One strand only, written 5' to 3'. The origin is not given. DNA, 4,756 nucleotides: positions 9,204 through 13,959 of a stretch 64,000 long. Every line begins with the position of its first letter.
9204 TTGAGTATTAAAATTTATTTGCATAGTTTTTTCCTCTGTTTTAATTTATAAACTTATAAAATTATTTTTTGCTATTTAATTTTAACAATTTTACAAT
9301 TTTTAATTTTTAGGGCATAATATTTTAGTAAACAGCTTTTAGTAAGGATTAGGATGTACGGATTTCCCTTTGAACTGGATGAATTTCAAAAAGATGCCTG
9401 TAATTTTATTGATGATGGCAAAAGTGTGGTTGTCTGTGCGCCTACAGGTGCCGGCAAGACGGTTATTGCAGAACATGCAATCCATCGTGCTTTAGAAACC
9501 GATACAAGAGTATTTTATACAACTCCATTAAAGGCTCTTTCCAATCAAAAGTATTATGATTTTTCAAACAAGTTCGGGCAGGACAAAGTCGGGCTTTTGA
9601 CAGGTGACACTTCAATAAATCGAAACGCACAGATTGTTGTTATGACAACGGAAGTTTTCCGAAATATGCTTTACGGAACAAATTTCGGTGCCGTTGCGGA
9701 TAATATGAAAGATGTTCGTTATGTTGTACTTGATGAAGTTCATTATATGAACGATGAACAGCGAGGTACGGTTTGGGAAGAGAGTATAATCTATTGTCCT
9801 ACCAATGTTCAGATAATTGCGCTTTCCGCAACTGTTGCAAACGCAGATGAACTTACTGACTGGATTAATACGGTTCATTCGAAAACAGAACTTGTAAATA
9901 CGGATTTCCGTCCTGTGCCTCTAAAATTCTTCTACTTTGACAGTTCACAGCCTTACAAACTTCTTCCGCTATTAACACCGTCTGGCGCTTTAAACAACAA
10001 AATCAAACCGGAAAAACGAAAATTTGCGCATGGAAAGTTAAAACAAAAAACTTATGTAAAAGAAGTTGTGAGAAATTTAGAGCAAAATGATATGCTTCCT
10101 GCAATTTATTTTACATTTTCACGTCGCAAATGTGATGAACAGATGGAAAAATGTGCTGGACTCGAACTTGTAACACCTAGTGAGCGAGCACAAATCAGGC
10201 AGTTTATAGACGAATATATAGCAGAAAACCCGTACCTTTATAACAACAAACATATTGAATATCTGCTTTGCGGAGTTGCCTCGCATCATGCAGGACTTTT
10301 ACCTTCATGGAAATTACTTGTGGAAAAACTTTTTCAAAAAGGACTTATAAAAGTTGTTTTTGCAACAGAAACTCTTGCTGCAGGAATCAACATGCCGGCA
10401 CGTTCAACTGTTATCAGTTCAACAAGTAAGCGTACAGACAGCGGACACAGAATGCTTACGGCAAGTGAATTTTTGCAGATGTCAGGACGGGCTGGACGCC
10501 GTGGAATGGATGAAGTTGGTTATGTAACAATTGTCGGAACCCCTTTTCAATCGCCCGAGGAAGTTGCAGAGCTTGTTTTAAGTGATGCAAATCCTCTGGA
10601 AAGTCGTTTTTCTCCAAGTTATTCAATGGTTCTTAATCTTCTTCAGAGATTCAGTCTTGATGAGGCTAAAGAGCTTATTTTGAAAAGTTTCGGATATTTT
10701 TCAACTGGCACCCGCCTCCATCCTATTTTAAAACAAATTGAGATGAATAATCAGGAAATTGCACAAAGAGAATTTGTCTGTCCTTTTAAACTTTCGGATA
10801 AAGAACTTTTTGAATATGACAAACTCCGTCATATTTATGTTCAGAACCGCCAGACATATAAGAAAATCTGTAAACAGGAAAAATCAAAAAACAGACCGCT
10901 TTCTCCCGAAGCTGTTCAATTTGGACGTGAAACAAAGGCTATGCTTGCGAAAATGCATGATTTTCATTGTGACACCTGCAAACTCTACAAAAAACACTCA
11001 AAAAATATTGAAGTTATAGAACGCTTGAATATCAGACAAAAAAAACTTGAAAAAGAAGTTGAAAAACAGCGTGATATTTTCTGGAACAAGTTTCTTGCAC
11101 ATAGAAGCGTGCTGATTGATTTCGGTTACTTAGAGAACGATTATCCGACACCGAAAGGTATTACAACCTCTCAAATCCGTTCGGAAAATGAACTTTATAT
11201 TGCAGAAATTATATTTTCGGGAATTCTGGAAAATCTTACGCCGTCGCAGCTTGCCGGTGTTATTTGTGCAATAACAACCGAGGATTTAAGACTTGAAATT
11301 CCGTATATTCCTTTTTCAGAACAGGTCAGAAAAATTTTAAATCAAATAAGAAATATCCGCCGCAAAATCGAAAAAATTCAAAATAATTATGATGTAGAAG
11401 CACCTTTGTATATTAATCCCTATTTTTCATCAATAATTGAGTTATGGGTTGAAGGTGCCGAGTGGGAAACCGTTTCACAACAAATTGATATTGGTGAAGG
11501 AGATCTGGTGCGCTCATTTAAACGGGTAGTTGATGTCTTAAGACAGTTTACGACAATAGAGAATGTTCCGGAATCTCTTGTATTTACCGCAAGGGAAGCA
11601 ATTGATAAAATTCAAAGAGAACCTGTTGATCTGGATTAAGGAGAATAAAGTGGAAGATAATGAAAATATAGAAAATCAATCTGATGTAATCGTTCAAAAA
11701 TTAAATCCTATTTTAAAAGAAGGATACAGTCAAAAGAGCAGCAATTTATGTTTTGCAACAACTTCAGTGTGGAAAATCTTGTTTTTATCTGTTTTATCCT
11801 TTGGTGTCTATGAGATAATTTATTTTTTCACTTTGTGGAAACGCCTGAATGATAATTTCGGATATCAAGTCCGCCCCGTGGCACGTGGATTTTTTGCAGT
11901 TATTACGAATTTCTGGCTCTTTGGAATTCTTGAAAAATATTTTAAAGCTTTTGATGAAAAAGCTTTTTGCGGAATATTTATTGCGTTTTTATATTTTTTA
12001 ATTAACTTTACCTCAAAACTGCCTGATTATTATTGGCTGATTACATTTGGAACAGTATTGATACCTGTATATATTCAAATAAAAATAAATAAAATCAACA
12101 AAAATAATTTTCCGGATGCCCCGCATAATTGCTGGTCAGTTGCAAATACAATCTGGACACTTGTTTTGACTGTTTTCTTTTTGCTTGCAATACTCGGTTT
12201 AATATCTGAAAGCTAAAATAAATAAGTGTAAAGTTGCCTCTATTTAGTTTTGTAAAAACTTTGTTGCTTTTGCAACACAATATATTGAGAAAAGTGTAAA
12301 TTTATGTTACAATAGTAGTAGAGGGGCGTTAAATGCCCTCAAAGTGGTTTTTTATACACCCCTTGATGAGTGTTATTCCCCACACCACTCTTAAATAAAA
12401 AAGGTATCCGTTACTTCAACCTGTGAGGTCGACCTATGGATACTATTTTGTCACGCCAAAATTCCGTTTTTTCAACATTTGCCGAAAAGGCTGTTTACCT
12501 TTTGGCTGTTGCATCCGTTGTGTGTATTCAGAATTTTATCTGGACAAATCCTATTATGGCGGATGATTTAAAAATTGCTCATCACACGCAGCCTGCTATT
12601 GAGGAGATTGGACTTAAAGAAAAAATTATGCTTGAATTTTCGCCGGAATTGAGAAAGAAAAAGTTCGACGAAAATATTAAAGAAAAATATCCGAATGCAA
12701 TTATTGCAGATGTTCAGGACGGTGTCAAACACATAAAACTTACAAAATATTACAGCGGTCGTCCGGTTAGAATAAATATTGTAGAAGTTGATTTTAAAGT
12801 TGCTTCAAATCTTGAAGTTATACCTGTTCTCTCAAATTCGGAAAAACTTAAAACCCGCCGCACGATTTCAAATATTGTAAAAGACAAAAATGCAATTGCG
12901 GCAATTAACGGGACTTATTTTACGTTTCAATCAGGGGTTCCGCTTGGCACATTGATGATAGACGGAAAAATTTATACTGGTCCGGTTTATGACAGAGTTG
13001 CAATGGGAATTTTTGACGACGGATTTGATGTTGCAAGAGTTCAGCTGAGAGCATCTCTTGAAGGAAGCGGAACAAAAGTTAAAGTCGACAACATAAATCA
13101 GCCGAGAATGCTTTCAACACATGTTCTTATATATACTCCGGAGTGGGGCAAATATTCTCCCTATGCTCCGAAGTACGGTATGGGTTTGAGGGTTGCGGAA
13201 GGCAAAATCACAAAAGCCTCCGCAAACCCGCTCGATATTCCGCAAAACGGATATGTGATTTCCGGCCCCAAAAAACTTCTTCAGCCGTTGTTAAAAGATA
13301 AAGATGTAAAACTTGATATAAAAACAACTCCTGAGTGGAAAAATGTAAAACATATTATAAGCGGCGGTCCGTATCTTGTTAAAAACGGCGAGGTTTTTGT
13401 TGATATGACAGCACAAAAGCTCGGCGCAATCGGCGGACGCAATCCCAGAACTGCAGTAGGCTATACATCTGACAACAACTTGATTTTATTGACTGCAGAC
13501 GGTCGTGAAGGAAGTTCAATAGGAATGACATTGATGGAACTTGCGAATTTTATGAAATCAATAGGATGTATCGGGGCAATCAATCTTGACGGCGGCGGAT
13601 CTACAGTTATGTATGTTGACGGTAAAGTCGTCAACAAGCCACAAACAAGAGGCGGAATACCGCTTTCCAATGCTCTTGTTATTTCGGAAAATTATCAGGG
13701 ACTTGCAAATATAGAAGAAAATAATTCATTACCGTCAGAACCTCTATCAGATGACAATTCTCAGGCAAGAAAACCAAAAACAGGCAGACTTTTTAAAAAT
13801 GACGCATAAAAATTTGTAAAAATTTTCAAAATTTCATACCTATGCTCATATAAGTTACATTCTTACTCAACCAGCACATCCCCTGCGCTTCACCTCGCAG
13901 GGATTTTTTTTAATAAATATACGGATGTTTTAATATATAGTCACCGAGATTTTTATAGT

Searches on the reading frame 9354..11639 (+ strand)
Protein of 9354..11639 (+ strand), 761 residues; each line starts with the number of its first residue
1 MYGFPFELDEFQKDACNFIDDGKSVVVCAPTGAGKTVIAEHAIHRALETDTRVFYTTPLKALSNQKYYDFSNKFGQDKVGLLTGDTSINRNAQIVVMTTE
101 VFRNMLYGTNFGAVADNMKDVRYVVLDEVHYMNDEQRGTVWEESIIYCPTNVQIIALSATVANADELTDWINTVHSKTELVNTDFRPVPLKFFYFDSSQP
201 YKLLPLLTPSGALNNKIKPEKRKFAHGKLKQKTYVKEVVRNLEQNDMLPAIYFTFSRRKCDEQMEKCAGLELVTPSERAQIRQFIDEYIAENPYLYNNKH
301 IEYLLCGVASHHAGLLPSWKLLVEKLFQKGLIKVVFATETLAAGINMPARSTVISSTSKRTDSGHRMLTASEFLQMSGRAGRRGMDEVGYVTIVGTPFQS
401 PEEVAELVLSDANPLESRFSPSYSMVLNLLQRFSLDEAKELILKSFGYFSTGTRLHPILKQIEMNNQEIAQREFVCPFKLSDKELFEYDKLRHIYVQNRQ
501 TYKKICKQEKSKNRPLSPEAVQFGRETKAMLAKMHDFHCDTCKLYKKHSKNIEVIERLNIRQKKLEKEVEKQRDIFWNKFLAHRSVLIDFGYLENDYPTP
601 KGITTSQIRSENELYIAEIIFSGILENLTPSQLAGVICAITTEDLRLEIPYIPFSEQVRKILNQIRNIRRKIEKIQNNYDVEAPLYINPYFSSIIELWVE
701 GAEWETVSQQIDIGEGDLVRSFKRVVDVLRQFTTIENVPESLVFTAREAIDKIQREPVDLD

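Call 92: search_protein_families(library=pfam, proteins=[window:9354-11639:+], max_evalue=0.00001)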
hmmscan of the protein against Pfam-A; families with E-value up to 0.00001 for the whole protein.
window:9354-11639:+ (761 aa): 5 families
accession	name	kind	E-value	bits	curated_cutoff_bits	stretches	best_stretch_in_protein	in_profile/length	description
PF08148.17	DSHCT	-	1.2e-34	120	22.7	1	596-758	2-170/172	DSHCT (NUC185) domain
PF00270.35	DEAD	-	3.2e-30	105.5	26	1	10-166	2-166/167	DEAD/DEAH box helicase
PF04851.21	ResIII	-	4.5e-13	49.9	22.5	1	12-161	8-162/164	Type III restriction enzyme, res subunit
PF00271.37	Helicase_C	-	7.4e-11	42.7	23.5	1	306-384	40-110/110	Helicase conserved C-terminal domain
PF22527.2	DEXQc_Suv3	-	1.4e-08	34.9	27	1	26-150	17-123/154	DEXQ-box helicase domain of Suv3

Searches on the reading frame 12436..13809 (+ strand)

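Call 92: search_protein_families(library=pfam, proteins=[window:12436-13809:+], max_evalue=0.00001)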
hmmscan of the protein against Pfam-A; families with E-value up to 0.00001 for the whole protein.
window:12436-13809:+ (457 aa): 1 family
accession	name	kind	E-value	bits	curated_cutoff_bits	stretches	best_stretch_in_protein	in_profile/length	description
PF09992.14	NAGPA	-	2e-39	136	25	1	260-416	13-168/169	Phosphodiester glycosidase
